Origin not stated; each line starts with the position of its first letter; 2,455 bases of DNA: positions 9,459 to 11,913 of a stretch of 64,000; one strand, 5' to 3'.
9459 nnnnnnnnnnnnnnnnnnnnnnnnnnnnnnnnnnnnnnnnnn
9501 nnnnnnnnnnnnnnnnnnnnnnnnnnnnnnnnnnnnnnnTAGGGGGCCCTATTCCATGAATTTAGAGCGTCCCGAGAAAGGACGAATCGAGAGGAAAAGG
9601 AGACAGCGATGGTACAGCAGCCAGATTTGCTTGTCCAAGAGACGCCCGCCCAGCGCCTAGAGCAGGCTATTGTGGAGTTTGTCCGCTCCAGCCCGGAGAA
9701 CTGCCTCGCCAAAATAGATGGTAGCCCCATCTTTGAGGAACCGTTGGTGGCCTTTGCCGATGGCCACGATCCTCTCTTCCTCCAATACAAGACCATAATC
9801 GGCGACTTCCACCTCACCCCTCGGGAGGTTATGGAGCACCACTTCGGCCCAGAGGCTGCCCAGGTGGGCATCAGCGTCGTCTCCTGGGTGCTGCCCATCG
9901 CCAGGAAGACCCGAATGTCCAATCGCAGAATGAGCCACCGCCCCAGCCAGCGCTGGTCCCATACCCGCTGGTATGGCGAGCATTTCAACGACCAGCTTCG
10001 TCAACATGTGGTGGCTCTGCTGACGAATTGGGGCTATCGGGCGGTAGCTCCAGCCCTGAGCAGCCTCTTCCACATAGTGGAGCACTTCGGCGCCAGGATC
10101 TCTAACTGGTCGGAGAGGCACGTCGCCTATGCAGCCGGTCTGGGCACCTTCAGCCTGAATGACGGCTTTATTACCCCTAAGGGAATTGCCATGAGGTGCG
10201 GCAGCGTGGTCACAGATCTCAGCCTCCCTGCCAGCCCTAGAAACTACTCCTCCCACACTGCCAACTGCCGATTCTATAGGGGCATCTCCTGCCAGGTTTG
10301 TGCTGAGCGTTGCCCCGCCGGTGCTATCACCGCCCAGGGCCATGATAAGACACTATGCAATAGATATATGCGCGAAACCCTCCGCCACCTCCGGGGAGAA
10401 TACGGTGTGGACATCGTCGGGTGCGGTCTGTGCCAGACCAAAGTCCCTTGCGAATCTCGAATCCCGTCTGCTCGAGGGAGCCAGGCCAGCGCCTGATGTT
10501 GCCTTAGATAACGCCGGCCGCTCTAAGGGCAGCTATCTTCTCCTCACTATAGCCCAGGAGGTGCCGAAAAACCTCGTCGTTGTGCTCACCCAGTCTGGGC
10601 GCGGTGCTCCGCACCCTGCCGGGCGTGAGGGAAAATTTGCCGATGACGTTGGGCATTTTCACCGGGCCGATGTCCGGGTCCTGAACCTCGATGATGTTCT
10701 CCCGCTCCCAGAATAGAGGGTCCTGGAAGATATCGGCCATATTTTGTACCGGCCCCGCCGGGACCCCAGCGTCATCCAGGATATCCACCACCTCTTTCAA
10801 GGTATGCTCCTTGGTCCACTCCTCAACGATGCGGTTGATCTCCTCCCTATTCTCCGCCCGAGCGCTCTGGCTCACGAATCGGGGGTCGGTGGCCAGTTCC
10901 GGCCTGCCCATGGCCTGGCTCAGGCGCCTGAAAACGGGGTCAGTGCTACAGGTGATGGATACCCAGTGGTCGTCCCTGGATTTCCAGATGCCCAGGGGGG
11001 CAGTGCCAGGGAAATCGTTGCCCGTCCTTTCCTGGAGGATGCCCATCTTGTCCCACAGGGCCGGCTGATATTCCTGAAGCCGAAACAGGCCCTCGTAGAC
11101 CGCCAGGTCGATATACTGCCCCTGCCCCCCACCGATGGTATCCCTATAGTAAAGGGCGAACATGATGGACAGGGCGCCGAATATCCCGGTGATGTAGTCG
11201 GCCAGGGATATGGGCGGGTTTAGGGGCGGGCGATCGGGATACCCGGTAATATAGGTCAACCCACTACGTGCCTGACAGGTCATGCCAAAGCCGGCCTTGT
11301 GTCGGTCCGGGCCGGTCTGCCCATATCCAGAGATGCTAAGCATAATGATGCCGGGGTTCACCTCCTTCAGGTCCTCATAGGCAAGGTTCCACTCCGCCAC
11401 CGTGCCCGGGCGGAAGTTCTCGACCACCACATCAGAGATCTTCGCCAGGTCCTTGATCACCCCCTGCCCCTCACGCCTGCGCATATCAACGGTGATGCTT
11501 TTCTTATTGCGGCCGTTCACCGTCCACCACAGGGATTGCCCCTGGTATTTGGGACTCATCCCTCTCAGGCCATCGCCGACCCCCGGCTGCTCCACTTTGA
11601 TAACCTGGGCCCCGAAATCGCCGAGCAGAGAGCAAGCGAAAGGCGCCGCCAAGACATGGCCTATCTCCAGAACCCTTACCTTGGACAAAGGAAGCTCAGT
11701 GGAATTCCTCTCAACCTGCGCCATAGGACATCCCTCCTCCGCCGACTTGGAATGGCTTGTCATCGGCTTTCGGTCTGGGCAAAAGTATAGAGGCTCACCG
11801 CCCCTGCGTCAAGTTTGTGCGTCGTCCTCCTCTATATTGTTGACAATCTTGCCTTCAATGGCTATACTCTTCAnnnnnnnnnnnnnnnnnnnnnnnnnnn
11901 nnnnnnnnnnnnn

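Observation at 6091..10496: Atypical glycyl-radical enzyme (GCSI instead of GCVE active-site loop, RVAGF radical motif) with activase and a truncated QueG-like Fe-S partner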

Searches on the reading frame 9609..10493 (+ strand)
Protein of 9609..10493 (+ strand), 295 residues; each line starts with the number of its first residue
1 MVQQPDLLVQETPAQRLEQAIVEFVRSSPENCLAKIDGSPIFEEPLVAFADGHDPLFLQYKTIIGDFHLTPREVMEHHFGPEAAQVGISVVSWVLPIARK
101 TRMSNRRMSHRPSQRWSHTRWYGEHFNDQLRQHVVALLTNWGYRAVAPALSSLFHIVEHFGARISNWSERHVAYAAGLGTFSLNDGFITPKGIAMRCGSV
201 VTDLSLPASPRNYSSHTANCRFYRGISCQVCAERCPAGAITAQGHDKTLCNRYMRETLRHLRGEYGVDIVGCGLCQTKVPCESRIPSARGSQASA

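Call 7: search_protein_families(library=pfam, proteins=[window:9609-10493:+])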
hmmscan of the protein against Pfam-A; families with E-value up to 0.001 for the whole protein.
window:9609-10493:+ (295 aa): 1 family
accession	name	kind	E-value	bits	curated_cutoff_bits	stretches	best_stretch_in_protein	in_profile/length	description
PF13484.11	Fer4_16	-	0.00029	22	30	1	226-277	3-61/66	4Fe-4S double cluster binding domain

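Call 8: search_protein_families(library=ncbifam, proteins=[window:9609-10493:+])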
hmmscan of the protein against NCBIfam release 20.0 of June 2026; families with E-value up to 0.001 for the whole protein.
window:9609-10493:+ (295 aa): 4 families
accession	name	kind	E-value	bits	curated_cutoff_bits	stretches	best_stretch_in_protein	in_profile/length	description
TIGR02486.1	RDH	subfamily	1.5e-06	28.3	160.35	1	101-246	95-228/314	reductive dehalogenase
TIGR00276.1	TIGR00276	equivalog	2e-06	27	200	1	168-284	132-246/337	tRNA epoxyqueuosine(34) reductase QueG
NF004537.0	PRK05888.1-3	equivalog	7.8e-05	22.3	163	1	221-280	66-126/204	NADH-quinone oxidoreductase subunit NuoI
NF004539.0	PRK05888.1-5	equivalog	0.00094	18.9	225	0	224-283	62-116/162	NADH-quinone oxidoreductase subunit NuoI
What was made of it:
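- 9609..10496 (+): 295-aa Fe-S protein, a distant member of the reductive-dehalogenase/QueG superfamily. It is a neighbour, not a demonstrated partner. TIGR02486 1.5e-6 and TIGR00276 2e-6 (call 8).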

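Call 20: find_homologous_proteins(query=window:9609-10493:+)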
Query window:9609-10493:+ (295 aa): 6867 proteins with E <= 0.001 among 8000 candidates; the best 120 are listed.
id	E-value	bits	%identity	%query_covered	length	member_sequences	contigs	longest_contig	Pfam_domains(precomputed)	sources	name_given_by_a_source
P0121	3.0e-203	691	100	100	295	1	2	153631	-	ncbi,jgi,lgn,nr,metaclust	ncbi:MAG TPA: epoxyqueuosine reductase [Dehalococcoidia bacterium]|nr:epoxyqueuosine reductase [Deha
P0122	1.7e-114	400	64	92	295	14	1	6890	PF13484.12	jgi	-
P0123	3.5e-112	392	63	93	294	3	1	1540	PF13484.12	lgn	-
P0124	4.2e-110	386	63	95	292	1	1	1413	PF13484.12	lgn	-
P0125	3.3e-108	379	62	92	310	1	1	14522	PF13484.12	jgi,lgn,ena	-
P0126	3.9e-107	376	60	94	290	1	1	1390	PF13484.12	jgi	jgi:epoxyqueuosine reductase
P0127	4.0e-107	376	59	94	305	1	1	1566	-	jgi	-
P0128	4.7e-107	376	60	94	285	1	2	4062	PF13484.12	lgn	-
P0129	5.1e-106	372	59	95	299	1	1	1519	PF13484.12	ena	-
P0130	5.4e-106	372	58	98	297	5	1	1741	PF13484.12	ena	-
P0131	3.1e-105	370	59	94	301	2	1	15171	PF13484.12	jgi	-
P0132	4.9e-105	369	46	93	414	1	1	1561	PF13484.12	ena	-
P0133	2.1e-104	367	61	94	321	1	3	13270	PF13484.12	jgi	-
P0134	3.7e-104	366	56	98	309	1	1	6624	-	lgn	-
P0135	4.4e-104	366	58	95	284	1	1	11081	PF13484.12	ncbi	ncbi:MAG: epoxyqueuosine reductase [Chloroflexota bacterium]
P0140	2.0e-102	360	60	92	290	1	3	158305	-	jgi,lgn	jgi:epoxyqueuosine reductase QueG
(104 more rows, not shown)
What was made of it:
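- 9609..10496 (+): The family has 6867 hits, mostly Chloroflexota/Dehalococcoidia (call 20).
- Closest known: Epoxyqueuosine reductase QueG and reductive dehalogenases. Different: The 295-aa type is a large Chloroflexota family of unknown function (call 20).
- The family is very large and Chloroflexota-wide (call 20).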

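Call 21: find_encoding_contigs(protein=P0121, flank=10000, max_places=6)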
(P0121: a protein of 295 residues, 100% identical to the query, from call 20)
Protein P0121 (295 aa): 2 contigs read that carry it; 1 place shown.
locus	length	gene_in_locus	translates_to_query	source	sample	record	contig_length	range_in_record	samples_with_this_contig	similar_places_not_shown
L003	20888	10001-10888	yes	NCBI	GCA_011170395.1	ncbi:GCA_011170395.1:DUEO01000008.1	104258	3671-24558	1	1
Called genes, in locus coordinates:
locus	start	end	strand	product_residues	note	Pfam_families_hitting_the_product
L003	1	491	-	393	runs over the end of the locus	PF02515:CoA_transf_3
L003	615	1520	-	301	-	PF00793:DAHP_synth_1, PF03102:NeuB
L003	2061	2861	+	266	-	PF14697:Fer4_21 (faint), PF00037:Fer4 (weak), PF12838:Fer4_7 (faint), PF13237:Fer4_10 (faint), PF13484:Fer4_16 (weak)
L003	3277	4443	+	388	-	PF03480:DctP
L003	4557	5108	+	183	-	PF04290:DctQ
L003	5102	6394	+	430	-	PF06808:DctM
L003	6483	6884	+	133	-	PF02901:PFL-like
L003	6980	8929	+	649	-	PF02901:PFL-like, PF01228:Gly_radical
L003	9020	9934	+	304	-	PF13353:Fer4_12 (weak), PF12838:Fer4_7 (weak), PF13484:Fer4_16 (faint), PF25160:LdpA_Fe-S-bd (faint), PF00037:Fer4, PF12837:Fer4_6 (weak), PF13237:Fer4_10 (weak), PF04055:Radical_SAM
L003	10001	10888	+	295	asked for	-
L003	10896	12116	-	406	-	PF02515:CoA_transf_3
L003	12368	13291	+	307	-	PF00682:HMGL-like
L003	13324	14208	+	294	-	-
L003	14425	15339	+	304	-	PF05681:Fumerase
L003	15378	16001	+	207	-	PF05683:Fumerase_C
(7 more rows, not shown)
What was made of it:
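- Tried and rejected: The neighbouring QueG-like protein located the NCBI MAG contig instead (call 21).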

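Call 23: find_encoding_contigs(protein=P0122, flank=6000, max_places=2)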
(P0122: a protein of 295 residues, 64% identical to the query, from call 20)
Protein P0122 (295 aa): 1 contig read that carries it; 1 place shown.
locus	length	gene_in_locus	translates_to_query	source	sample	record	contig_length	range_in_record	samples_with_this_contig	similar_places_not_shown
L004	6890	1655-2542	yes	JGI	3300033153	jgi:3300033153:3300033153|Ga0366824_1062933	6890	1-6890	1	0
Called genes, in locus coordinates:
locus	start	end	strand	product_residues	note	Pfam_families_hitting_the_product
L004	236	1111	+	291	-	PF02737:3HCDH_N, PF00725:3HCDH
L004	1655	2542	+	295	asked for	PF13484:Fer4_16 (weak)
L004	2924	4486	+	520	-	PF02734:Dak2, PF21645:FakA-like_M, PF13684:FakA-like_C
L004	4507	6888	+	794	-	?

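Call 24: find_encoding_contigs(protein=P0125, flank=6000, max_places=2)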
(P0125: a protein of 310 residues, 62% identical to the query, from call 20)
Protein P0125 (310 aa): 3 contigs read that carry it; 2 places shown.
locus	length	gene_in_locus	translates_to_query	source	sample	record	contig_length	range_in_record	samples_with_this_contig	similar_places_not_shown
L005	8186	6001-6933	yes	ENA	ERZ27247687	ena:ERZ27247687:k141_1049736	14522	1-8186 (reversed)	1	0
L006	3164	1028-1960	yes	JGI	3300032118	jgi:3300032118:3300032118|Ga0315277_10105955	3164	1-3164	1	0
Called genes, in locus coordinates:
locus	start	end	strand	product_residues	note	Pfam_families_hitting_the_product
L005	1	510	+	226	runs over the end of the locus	PF00005:ABC_tran, PF02463:SMC_N (faint), PF13304:AAA_21 (faint)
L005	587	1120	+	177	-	PF10080:FtrD-like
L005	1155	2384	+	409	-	PF00291:PALP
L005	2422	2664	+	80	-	PF09383:NIL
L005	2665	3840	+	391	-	PF00155:Aminotran_1_2, PF00266:Aminotran_5, PF01041:DegT_DnrJ_EryC1 (weak), PF01212:Beta_elim_lyase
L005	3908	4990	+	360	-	PF00586:AIRS, PF02769:AIRS_C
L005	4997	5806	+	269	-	PF01790:LGT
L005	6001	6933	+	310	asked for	PF13484:Fer4_16 (weak)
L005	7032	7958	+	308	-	PF00215:OMPdecase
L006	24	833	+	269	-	PF01790:LGT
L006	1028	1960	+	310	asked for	PF13484:Fer4_16 (weak)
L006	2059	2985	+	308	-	PF00215:OMPdecase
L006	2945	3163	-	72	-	?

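Call 25: find_encoding_contigs(protein=P0140, flank=6000, max_places=3)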
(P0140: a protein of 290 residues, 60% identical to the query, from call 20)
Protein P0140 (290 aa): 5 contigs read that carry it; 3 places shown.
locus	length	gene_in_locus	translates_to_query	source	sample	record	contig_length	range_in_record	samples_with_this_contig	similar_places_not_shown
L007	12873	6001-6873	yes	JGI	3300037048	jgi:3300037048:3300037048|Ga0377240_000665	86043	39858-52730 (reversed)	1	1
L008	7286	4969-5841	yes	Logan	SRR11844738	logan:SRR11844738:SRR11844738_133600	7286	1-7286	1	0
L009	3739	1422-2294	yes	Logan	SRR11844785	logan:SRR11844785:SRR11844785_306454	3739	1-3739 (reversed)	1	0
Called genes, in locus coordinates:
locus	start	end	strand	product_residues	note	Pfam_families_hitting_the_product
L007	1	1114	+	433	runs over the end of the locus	PF00070:Pyr_redox (faint), PF00890:FAD_binding_2 (faint), PF01266:DAO, PF01593:Amino_oxidase, PF03486:HI0933_like (faint), PF07992:Pyr_redox_2 (faint), PF12831:FAD_oxidored (faint), PF13450:NAD_binding_8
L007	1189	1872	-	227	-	PF01791:DeoC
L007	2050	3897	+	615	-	PF00582:Usp, PF04087:DUF389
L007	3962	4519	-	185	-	PF08207:EFP_N, PF01132:EFP, PF09285:Elong-fact-P_C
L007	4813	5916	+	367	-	PF01170:UPF0020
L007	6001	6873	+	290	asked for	-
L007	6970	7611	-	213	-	PF02734:Dak2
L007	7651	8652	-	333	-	PF02733:Dak1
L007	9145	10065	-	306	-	PF02126:PTE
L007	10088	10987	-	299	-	PF00950:ABC-3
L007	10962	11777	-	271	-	PF00005:ABC_tran, PF02463:SMC_N (faint), PF13304:AAA_21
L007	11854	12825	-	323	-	PF01297:ZnuA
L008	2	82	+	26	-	?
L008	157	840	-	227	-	PF01791:DeoC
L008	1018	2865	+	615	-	PF00582:Usp, PF04087:DUF389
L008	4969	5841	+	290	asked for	-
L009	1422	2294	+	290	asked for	-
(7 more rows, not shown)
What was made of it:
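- The closest homologues, at 60-64% identity, lie in unrelated housekeeping contexts (calls 23-25).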

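Call 33: search_solved_structures(query=window:9609-10493:+, max_evalue=1, show_alignments=2)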
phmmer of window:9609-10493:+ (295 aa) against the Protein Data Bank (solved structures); distinct sequences matched with E-value up to 1: 24.
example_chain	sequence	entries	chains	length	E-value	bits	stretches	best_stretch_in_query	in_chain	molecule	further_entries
8e9g_I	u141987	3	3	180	0.00011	24.7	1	207-282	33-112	NADH-quinone oxidoreductase subunit I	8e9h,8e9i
8q4h_A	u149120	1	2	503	0.011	18.1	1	172-249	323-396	Tetrachloroethene reductive dehalogenase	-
2fug_9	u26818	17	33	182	0.031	16.6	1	217-272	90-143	NADH-quinone oxidoreductase chain 9 | NADH-QUINONE OXIDOREDUCTASE SUBUNIT 9 | NADH-quinone oxidoreductase subunit I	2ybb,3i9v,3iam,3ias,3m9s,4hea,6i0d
5d08_A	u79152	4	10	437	0.034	16.5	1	166-281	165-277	Epoxyqueuosine reductase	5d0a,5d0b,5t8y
7zm7_I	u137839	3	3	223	0.074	15.4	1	207-290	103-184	Oxidoreductase-like protein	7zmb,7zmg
8b9z_I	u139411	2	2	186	0.089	15.1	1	207-285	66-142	NADH dehydrogenase (ubiquinone) 23 kDa subunit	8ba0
7ar7_I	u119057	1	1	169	0.1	15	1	207-285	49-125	NADH dehydrogenase [ubiquinone] iron-sulfur protein 8-A, mitochondrial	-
8esw_S8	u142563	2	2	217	0.13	14.6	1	207-285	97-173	NADH dehydrogenase (ubiquinone) 23 kDa subunit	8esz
7arc_I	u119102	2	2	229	0.16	14.3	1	223-285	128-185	TYKY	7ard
6x89_S8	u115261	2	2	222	0.17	14.2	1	207-285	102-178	NADH dehydrogenase [ubiquinone] iron-sulfur protein 8, mitochondrial | NDUS8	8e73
7a23_D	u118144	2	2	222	0.18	14.2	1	207-285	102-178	TYKY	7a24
7aqr_I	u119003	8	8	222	0.18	14.1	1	207-285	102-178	NADH dehydrogenase [ubiquinone] iron-sulfur protein 8-A, mitochondrial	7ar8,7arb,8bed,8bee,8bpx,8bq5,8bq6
5xtb_B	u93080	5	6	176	0.21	13.9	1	207-285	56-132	NADH dehydrogenase [ubiquinone] iron-sulfur protein 8, mitochondrial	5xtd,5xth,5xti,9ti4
7v2c_B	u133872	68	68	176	0.21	13.9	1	207-285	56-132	NADH dehydrogenase [ubiquinone] iron-sulfur protein 8, mitochondrial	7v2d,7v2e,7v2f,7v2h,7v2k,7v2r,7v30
5lc5_I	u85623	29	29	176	0.22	13.9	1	207-285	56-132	NADH dehydrogenase [ubiquinone] iron-sulfur protein 8, mitochondrial | Mitochondrial complex I, TYKY subunit | NADH:ubiquinone oxidoreductase core subunit S8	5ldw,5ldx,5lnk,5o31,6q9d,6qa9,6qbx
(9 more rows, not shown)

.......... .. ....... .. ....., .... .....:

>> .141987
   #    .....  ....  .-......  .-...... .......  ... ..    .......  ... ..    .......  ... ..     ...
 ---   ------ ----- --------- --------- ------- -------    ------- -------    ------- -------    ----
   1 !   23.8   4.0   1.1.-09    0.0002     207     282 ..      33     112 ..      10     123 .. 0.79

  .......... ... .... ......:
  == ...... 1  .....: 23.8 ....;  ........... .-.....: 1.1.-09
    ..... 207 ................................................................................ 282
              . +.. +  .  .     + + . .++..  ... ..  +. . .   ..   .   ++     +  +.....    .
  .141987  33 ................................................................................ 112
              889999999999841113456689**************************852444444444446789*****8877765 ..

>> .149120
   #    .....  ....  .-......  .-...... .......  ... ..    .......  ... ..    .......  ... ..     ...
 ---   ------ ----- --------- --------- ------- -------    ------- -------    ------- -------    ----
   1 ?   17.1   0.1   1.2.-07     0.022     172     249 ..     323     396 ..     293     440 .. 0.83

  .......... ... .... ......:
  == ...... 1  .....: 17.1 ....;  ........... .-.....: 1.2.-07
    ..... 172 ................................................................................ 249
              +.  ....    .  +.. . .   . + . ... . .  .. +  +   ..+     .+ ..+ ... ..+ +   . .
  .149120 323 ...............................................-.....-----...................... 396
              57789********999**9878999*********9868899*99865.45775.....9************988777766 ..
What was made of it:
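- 9609..10496 (+): The AGLG...N...IT core aligns with PceA and QueG (call 33).
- On Epoxyqueuosine reductase QueG (for 9609-10496): PDB QueG 5D08 E 0.034 (calls 8, 33).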

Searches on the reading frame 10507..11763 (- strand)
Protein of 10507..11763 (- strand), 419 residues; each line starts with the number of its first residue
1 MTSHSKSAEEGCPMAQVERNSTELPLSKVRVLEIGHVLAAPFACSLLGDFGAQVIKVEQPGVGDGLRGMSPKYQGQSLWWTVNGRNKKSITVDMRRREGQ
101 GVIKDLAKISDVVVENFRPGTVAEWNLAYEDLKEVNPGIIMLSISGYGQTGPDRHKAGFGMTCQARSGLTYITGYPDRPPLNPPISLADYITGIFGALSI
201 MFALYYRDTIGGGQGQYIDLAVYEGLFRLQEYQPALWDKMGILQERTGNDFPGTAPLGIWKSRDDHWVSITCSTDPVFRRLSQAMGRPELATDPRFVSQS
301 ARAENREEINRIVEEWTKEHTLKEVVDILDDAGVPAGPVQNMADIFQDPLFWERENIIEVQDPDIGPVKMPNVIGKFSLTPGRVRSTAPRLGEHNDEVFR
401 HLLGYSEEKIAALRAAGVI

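Call 7: search_protein_families(library=pfam, proteins=[window:10507-11763:-])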
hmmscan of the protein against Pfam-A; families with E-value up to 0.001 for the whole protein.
window:10507-11763:- (419 aa): 1 family
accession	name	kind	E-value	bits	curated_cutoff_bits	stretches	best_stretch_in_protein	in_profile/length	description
PF02515.22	CoA_transf_3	-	4.3e-120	401.6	23.3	1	26-395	1-366/366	CoA-transferase family III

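Call 8: search_protein_families(library=ncbifam, proteins=[window:10507-11763:-])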
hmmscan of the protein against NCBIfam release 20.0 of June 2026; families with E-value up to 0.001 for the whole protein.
window:10507-11763:- (419 aa): 7 families
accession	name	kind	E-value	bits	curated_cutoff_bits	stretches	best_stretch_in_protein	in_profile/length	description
NF052585.1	SucGlutTfsCaiB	equivalog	5.5e-76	255.7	750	1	21-402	3-388/394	succinate--glutarate CoA-transferase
NF003809.0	PRK05398.1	subfamily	1.5e-71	241.2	442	1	24-419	3-416/416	formyl-CoA transferase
TIGR03253.1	oxalate_frc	equivalog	2.1e-68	230.9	504.2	1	25-419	3-416/416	formyl-CoA transferase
NF041294.1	Scnl_mescCoAtase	equivalog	1e-67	228.9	700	1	26-399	4-380/381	succinyl-CoA:mesaconate CoA-transferase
NF008511.0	PRK11430.1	equivalog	2e-67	228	522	1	20-398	4-375/381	CoA:oxalate CoA-transferase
NF002914.1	PRK03525.1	equivalog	7.5e-46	156.8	413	1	25-419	9-397/400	L-carnitine CoA-transferase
TIGR04253.1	mesacon_CoA_iso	equivalog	4e-29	101.8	725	1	27-418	4-399/403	2-methylfumaryl-CoA isomerase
